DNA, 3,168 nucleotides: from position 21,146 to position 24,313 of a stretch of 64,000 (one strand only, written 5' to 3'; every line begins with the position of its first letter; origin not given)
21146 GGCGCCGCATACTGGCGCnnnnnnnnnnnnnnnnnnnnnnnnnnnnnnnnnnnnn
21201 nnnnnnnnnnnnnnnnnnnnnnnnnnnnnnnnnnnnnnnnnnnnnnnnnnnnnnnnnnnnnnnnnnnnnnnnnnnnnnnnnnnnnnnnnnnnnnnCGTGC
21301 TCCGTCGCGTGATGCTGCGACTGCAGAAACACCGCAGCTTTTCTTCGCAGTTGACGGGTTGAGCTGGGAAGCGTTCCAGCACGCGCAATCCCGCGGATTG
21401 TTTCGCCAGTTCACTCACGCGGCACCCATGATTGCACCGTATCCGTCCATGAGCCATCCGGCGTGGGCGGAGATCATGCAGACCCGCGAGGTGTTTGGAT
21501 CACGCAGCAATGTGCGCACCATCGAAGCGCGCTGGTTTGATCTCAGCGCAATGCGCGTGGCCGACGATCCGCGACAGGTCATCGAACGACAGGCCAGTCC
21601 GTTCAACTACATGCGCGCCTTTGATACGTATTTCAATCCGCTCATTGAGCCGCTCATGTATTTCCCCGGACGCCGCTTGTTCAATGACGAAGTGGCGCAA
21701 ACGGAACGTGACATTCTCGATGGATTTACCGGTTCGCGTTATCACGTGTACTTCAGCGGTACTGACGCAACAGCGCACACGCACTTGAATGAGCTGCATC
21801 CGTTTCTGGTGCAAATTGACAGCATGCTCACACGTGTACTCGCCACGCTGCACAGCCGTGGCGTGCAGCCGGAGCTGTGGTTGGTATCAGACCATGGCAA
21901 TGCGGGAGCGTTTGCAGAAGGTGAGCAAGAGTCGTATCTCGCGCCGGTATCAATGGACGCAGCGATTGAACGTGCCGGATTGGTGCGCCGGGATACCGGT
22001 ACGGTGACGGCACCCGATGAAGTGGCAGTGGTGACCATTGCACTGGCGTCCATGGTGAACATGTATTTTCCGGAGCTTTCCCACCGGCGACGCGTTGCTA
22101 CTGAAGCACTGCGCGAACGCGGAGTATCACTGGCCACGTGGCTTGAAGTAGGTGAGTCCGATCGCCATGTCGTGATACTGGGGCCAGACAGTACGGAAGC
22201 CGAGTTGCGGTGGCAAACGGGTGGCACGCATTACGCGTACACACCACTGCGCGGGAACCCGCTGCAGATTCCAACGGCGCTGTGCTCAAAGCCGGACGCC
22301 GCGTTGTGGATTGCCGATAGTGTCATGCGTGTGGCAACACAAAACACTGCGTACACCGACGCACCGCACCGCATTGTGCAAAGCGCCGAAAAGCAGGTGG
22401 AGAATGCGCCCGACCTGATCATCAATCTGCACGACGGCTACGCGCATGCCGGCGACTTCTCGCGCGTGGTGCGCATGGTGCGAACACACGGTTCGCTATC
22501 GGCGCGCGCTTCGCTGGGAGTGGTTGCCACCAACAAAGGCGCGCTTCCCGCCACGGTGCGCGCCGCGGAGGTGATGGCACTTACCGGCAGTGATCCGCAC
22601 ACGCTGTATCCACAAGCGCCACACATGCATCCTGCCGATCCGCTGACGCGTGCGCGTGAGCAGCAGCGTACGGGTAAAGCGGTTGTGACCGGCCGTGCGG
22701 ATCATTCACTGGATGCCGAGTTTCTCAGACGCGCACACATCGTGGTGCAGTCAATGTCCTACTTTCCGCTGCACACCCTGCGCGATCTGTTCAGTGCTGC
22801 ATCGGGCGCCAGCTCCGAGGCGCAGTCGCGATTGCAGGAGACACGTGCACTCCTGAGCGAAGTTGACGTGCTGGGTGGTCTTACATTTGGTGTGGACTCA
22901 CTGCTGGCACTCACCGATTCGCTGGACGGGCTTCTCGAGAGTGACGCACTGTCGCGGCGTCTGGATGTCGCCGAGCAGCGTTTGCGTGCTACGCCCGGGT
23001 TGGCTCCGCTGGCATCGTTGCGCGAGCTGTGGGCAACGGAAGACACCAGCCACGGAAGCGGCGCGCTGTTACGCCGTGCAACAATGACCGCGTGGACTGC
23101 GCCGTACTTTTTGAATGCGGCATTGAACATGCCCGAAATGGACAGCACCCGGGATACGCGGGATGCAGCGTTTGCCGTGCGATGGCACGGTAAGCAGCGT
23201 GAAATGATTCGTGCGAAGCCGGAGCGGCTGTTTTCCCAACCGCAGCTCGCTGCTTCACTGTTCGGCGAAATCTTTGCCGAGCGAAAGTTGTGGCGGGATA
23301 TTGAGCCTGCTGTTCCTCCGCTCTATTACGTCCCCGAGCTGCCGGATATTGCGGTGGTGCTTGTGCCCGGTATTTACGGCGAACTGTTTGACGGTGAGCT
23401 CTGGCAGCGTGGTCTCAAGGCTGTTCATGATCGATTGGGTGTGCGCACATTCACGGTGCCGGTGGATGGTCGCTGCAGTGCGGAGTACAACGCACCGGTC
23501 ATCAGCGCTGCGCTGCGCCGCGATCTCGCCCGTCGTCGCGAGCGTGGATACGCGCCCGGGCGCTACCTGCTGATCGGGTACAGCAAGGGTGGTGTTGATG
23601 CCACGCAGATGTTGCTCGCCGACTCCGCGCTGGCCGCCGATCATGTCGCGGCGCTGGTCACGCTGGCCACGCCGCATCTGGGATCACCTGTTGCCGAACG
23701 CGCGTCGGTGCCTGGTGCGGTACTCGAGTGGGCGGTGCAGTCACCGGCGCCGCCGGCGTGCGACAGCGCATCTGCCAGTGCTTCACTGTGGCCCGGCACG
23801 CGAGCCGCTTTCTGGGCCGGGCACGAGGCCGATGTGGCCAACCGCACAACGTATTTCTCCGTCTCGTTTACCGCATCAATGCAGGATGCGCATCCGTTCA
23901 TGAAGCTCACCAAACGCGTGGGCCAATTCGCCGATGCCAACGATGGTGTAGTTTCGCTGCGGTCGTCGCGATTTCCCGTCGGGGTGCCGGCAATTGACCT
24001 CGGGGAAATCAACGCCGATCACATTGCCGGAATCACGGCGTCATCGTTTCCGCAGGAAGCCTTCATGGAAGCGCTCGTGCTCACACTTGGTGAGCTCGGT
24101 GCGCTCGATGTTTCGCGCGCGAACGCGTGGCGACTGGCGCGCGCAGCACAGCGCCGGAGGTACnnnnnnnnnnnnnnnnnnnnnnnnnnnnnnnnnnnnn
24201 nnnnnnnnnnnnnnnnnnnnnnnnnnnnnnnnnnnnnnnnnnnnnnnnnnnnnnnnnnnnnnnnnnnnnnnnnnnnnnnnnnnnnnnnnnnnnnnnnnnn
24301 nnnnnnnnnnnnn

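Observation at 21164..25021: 1285-aa membrane-anchored fusion of an alkaline-phosphatase-superfamily domain, a lipase-like alpha/beta hydrolase and a DUF3047-like domain, next to glpQ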

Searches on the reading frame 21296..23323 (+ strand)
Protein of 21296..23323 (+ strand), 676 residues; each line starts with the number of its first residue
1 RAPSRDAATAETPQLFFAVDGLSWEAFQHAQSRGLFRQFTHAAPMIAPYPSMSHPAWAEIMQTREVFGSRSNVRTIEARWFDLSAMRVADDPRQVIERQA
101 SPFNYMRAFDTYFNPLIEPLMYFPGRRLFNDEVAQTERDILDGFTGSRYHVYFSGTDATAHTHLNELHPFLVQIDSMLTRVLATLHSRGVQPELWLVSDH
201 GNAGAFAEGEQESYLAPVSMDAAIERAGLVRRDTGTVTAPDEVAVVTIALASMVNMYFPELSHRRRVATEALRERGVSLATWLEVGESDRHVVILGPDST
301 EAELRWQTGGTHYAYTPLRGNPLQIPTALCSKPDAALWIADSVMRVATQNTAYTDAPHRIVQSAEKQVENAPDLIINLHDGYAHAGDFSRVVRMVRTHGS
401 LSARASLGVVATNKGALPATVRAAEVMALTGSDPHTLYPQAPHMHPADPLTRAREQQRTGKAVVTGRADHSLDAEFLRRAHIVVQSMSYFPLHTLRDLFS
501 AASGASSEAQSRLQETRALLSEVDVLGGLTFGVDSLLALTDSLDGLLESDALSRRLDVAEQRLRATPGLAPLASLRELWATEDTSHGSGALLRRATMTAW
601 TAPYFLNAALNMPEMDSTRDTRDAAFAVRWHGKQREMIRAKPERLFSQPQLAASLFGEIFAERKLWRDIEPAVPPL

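Call 63: search_protein_representatives(protein=window:21296-23323:+)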
Query: 676 residues. Proteins with E-value up to 0.001 (for the whole library): 296; up to 1e-10: 128; up to 1e-30: 36. The best 150 are listed.
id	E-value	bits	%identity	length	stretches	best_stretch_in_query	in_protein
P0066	1.6e-180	618.2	49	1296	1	14-675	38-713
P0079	2.6e-159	548.1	45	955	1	10-676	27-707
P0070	1.9e-146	505.6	44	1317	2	7-519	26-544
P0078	6.3e-132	457.6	40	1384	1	13-676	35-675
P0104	5.3e-130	451.3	36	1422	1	11-674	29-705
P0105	1.5e-126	439.9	38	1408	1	12-676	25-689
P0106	6.8e-125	434.4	48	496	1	3-449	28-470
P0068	4.6e-113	395.3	64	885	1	11-289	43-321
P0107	3.4e-104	366.0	36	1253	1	11-672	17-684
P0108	9.9e-78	278.6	32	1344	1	12-671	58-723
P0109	1.7e-77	277.8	31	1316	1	16-646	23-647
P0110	1.6e-72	261.3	52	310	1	2-247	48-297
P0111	1.8e-71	257.9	46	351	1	8-295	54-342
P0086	2.7e-71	257.3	31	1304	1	7-671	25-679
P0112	3.3e-67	243.8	29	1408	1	12-675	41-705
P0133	7.3e-23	97.3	31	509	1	14-426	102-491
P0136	1.3e-21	93.1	30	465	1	9-433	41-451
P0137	1.8e-20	89.4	27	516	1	11-416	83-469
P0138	3.2e-19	85.3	28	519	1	11-427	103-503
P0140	2.1e-18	82.6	27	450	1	14-433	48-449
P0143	9.7e-18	80.4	28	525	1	14-444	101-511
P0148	5.3e-17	78.0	28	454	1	12-419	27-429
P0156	4.0e-16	75.0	28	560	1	12-427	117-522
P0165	1.0e-14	70.4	29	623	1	13-414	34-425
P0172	3.8e-14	68.5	24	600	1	4-414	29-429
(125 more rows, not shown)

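Call 64: search_protein_families(library=pfam, proteins=[P0133, P0136, P0137, P0138, P0140, P0143, P0148, P0156, P0165, P0172], max_evalue=0.01)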
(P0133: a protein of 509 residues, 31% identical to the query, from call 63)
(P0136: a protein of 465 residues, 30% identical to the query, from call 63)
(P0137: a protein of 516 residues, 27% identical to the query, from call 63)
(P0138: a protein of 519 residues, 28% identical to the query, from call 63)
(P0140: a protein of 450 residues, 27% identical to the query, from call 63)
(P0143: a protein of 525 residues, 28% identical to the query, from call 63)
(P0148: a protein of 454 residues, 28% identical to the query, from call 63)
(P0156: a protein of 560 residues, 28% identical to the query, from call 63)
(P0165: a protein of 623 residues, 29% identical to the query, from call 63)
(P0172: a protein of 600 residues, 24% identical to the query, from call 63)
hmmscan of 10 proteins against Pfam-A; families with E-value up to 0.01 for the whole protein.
P0133 (509 aa): 1 family
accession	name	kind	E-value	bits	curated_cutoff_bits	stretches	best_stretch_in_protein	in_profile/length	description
PF01663.27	Phosphodiest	-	3.2e-06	27.4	23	1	207-349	148-296/342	Type I phosphodiesterase / nucleotide pyrophosphatase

P0136 (465 aa): 1 family
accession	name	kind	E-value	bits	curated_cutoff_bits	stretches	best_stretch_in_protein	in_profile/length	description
PF01663.27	Phosphodiest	-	0.0015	18.7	23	0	169-254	149-241/342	Type I phosphodiesterase / nucleotide pyrophosphatase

P0137 (516 aa): 2 families
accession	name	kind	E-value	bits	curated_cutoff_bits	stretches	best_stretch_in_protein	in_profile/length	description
PF01663.27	Phosphodiest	-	1.5e-05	25.3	23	1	202-291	157-248/342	Type I phosphodiesterase / nucleotide pyrophosphatase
PF01676.23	Metalloenzyme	-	0.0017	18.4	24.3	1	195-263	134-203/252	Metalloenzyme superfamily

P0138 (519 aa): 0 families

P0140 (450 aa): 0 families

P0143 (525 aa): 2 families
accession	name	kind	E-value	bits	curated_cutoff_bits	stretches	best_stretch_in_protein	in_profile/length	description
PF01663.27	Phosphodiest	-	5.4e-07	30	23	1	181-325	113-256/342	Type I phosphodiesterase / nucleotide pyrophosphatase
PF01676.23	Metalloenzyme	-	0.0055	16.7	24.3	1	204-278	128-203/252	Metalloenzyme superfamily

P0148 (454 aa): 1 family
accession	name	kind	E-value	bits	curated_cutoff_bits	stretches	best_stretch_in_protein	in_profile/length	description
PF01676.23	Metalloenzyme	-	0.0012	18.8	24.3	1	132-213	125-203/252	Metalloenzyme superfamily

P0156 (560 aa): 0 families

P0165 (623 aa): 1 family
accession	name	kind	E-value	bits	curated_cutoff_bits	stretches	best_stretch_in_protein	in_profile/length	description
PF01663.27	Phosphodiest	-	6.9e-06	26.3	23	1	85-254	119-241/342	Type I phosphodiesterase / nucleotide pyrophosphatase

P0172 (600 aa): 1 family
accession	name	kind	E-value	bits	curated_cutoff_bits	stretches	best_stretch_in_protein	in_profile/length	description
PF01663.27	Phosphodiest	-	0.0004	20.5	23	1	149-250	157-241/342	Type I phosphodiesterase / nucleotide pyrophosphatase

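Call 65: search_protein_families(library=ncbifam, proteins=[P0133, P0136, P0137, P0138, P0140, P0143, P0148, P0156, P0165, P0172], max_evalue=0.01)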
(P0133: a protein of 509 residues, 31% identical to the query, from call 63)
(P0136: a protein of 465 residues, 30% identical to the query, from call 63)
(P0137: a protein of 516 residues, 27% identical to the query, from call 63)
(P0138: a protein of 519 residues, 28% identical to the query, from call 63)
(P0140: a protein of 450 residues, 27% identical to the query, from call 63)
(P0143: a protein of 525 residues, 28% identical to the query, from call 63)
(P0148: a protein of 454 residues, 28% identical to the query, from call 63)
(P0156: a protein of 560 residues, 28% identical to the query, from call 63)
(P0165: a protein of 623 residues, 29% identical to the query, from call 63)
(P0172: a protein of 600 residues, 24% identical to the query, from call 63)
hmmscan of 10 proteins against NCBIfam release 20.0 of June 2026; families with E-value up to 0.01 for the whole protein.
P0133 (509 aa): 0 families

P0136 (465 aa): 0 families

P0137 (516 aa): 0 families

P0138 (519 aa): 0 families

P0140 (450 aa): 0 families

P0143 (525 aa): 0 families

P0148 (454 aa): 2 families
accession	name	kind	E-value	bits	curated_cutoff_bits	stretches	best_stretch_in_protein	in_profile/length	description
NF003897.0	PRK05434.1-5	equivalog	0.0074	14.8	862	0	128-216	365-450/514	2,3-bisphosphoglycerate-independent phosphoglycerate mutase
TIGR01307.1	pgm_bpd_ind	equivalog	0.0097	14.4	330.65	0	132-213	363-441/504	2,3-bisphosphoglycerate-independent phosphoglycerate mutase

P0156 (560 aa): 0 families

P0165 (623 aa): 0 families

P0172 (600 aa): 0 families

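Call 66: list_cluster_members(proteins=[P0133, P0136, P0137, P0138, P0140, P0143, P0148, P0156, P0165, P0172])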
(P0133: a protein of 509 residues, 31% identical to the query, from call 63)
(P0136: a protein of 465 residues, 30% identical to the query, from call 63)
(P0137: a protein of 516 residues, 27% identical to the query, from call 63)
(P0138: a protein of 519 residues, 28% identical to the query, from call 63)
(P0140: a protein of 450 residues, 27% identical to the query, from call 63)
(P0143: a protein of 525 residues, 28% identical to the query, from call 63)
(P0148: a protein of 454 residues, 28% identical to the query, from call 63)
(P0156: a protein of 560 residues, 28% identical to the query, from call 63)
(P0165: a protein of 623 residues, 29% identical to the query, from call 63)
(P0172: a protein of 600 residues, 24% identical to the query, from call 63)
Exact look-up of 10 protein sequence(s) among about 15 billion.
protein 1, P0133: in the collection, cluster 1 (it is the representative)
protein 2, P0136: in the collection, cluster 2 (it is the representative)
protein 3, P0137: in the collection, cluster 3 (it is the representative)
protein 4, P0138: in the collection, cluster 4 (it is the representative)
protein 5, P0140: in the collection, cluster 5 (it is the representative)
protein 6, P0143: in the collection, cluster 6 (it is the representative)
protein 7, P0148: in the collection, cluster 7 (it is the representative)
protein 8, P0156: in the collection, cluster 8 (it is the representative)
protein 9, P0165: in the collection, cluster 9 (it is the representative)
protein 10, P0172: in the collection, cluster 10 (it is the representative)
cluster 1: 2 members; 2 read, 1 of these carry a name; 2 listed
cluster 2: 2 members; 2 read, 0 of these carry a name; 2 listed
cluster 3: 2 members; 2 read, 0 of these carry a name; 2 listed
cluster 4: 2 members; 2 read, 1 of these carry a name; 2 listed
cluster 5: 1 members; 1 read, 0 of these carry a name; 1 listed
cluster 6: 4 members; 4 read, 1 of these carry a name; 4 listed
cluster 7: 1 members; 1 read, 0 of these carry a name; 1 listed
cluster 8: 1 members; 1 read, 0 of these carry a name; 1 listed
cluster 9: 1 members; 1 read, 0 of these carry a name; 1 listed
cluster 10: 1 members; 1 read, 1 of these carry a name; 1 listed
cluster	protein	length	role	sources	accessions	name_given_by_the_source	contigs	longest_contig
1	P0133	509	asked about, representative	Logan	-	-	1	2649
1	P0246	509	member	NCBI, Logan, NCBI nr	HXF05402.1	MAG TPA: alkaline phosphatase family protein [Blastocatellia bacterium] | alkaline phosphatase family protein [Blastocatellia bacterium]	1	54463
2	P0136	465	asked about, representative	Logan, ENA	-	-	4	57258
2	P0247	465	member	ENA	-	-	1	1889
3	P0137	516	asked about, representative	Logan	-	-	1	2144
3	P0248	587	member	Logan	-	-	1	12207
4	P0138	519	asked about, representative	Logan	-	-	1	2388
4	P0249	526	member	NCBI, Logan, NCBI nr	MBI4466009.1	MAG: hypothetical protein HY656_01100 [Acidobacteria bacterium] | hypothetical protein [Acidobacteriota bacterium]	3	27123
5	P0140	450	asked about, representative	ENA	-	-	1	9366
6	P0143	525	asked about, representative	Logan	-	-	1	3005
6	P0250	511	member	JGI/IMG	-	hypothetical protein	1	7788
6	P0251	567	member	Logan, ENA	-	-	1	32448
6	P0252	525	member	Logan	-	-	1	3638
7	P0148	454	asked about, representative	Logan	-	-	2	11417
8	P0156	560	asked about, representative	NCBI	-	-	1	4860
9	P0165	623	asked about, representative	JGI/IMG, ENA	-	-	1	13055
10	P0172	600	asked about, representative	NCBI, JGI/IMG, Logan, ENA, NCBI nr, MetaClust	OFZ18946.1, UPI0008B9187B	MAG: hypothetical protein A2X94_13435 [Bdellovibrionales bacterium GWB1_55_8] | status=active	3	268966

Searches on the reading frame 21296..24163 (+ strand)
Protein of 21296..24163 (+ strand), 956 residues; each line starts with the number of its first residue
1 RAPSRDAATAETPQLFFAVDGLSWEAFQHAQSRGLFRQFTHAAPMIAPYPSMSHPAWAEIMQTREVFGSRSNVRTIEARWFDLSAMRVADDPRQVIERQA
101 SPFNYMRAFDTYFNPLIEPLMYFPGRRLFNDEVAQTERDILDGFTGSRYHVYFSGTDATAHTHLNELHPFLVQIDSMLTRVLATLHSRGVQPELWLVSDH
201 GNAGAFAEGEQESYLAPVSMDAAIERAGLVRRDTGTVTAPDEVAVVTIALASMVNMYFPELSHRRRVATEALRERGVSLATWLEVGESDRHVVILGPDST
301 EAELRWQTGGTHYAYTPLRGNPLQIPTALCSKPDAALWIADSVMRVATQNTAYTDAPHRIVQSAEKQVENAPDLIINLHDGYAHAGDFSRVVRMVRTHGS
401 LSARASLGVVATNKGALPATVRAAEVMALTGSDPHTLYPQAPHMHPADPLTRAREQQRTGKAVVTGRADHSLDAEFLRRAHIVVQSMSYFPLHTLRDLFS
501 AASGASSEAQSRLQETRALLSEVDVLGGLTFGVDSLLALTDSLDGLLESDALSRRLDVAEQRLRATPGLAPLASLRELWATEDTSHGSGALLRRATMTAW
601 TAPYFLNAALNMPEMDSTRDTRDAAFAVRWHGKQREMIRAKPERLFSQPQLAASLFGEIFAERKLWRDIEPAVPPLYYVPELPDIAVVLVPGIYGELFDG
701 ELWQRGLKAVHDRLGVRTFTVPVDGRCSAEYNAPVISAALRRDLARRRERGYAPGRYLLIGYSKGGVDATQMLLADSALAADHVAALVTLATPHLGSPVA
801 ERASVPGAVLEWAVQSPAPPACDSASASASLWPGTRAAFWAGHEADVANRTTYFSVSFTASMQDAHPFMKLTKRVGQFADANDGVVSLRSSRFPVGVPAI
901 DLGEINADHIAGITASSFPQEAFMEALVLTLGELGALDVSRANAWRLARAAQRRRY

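Call 38: predict_structure(alignment_id=A2)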
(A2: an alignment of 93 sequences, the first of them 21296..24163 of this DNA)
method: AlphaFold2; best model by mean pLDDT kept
length: 956 residues; sequences in the alignment: 93
mean_pLDDT: 92.3   pTM: 0.90
mean pLDDT of the five models: 92.3, 92.3, 91.1, 90.4, 89.2
residues with pLDDT >= 90: 762; 70-90: 151; 50-70: 35; < 50: 8
segments of 3 or more residues with pLDDT < 50: 1-3
pLDDT, mean of each block of 10 residues (from residue 1): 55 96 98 98 97 95 92 81 90 91 95 94 92 98 95 97 97 98 97 98 97 97 98 92 87 95 98 98 94 97 95 98 98 96 97 97 86 96 91 94 98 97 97 93 92 91 94 95 94 86 69 80 75 62 54 75 84 80 77 90 94 95 97 97 95 98 97 95 94 90 95 94 95 97 94 93 98 97 97 96 87 90 90 97 95 98 94 94 97 97 97 95 98 97 96 92
secondary structure, 60 per line:
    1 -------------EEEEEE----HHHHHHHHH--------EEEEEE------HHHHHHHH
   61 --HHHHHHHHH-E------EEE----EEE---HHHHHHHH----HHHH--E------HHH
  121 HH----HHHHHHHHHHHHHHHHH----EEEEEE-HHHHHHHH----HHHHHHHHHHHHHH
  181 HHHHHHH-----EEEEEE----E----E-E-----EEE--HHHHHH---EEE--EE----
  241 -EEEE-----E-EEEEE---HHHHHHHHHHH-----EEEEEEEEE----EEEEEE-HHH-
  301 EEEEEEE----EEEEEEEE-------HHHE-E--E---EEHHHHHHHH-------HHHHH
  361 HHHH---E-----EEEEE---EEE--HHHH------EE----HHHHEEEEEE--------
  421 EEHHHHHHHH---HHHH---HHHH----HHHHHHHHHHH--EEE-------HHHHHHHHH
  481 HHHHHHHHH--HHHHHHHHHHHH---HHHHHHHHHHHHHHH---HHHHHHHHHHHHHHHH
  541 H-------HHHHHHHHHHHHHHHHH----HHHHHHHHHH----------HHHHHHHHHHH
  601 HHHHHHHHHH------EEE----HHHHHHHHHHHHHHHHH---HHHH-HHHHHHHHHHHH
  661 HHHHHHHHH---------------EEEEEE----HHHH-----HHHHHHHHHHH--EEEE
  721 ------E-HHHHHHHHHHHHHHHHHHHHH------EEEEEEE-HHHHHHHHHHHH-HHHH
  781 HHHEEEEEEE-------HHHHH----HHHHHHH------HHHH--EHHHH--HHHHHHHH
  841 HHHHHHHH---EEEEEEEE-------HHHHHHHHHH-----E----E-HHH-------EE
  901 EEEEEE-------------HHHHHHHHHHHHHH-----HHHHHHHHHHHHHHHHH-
elements in order (helices of 4 or more, strands of 3 or more residues): E14-19 H24-32 E41-46 H53-60 H63-71 E80-82 E87-89 H93-100 H105-108 H118-122 H127-143 E148-153 H155-162 H167-187 E193-198 E216-218 H221-226 E230-232 E242-245 E253-257 H261-271 E277-285 E290-295 E301-307 E312-319 H341-348 H356-364 E374-378 E382-384 H387-390 H403-406 E407-412 H423-430 H434-437 H441-444 H449-459 E462-464 H472-489 H492-503 H507-521 H525-541 H549-565 H570-579 H590-610 E617-619 H624-640 H644-647 H649-669 E685-690 H695-698 H704-714 E717-720 H729-749 E756-762 H764-775 H777-783 E784-790 H798-802 H807-813 H820-823 H827-830 H833-848 E852-859 H867-876 E899-906 H920-933 H939-955

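Call 40: fold_search(model_id=the predicted structure, library=pdb)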
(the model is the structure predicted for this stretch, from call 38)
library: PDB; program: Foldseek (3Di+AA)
matches with E <= 10: 1083; with E <= 0.001: 182
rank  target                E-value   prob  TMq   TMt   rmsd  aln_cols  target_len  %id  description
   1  5d8m                  6.3e-12  1.00  0.22  0.61   5.1       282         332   26  Crystal structure of the metagenomic carboxyl esterase MGS0156 (released 2016-10-05)
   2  6wpy_A                9.1e-09  1.00  0.20  0.71   4.0       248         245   21  Crystal structure of Bacillus licheniformis lipase BlEst2 in mature form (released 2021-06-09)
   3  1ei6_D                4.8e-08  1.00  0.25  0.56   8.0       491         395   13  CRYSTAL STRUCTURE OF PHOSPHONOACETATE HYDROLASE COMPLEXED WITH PHOSPHONOFORMATE (released 2003-11-25)
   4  1ei6_A                5.1e-08  1.00  0.25  0.55   8.3       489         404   13  CRYSTAL STRUCTURE OF PHOSPHONOACETATE HYDROLASE COMPLEXED WITH PHOSPHONOFORMATE (released 2003-11-25)
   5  7mw8_F                5.6e-08  1.00  0.24  0.54   8.5       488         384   13  Crystal Structure Analysis of Xac Nucleotide Pyrophosphatase/Phosphodiesterase (released 2022-05-18)
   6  5egh_B                6.2e-08  1.00  0.26  0.57   7.3       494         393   11  Structure of ENPP6, a choline-specific glycerophosphodiester-phosphodiesterase in complex with phosphocholine (released 2016-03-09)
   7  1ei6_B                7.5e-08  1.00  0.25  0.54   7.0       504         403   13  CRYSTAL STRUCTURE OF PHOSPHONOACETATE HYDROLASE COMPLEXED WITH PHOSPHONOFORMATE (released 2003-11-25)
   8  7n1s_A                7.9e-08  1.00  0.21  0.48  10.7       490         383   13  Crystal Structure Analysis of Xac Nucleotide Pyrophosphatase/Phosphodiesterase (released 2022-06-01)
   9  5vem_C                9.6e-08  1.00  0.25  0.56   7.6       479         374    9  Human ectonucleotide pyrophosphatase / phosphodiesterase 5 (ENPP5, NPP5) (released 2017-09-20)
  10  7n1s_B                1.1e-07  1.00  0.22  0.48  10.3       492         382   12  Crystal Structure Analysis of Xac Nucleotide Pyrophosphatase/Phosphodiesterase (released 2022-06-01)
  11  9g8u_A                1.1e-07  1.00  0.21  0.63   5.2       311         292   18  Structure of the LipA:LipB complex from Acinetobacter baumannii (released 2025-02-19)
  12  7mw8_B                1.4e-07  1.00  0.23  0.51   8.7       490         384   12  Crystal Structure Analysis of Xac Nucleotide Pyrophosphatase/Phosphodiesterase (released 2022-05-18)
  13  5ege_A                1.4e-07  1.00  0.23  0.50  10.9       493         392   12  Structure of ENPP6, a choline-specific glycerophosphodiester-phosphodiesterase (released 2016-03-09)
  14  3szy                  2.0e-07  1.00  0.25  0.54   7.8       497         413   11  Crystal Structure of Phosphonoacetate hydrolase from Sinorhizobium meliloti 1021 in APO form (released 2011-08-03)
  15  7mw8_C                2.0e-07  1.00  0.24  0.54   8.3       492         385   13  Crystal Structure Analysis of Xac Nucleotide Pyrophosphatase/Phosphodiesterase (released 2022-05-18)
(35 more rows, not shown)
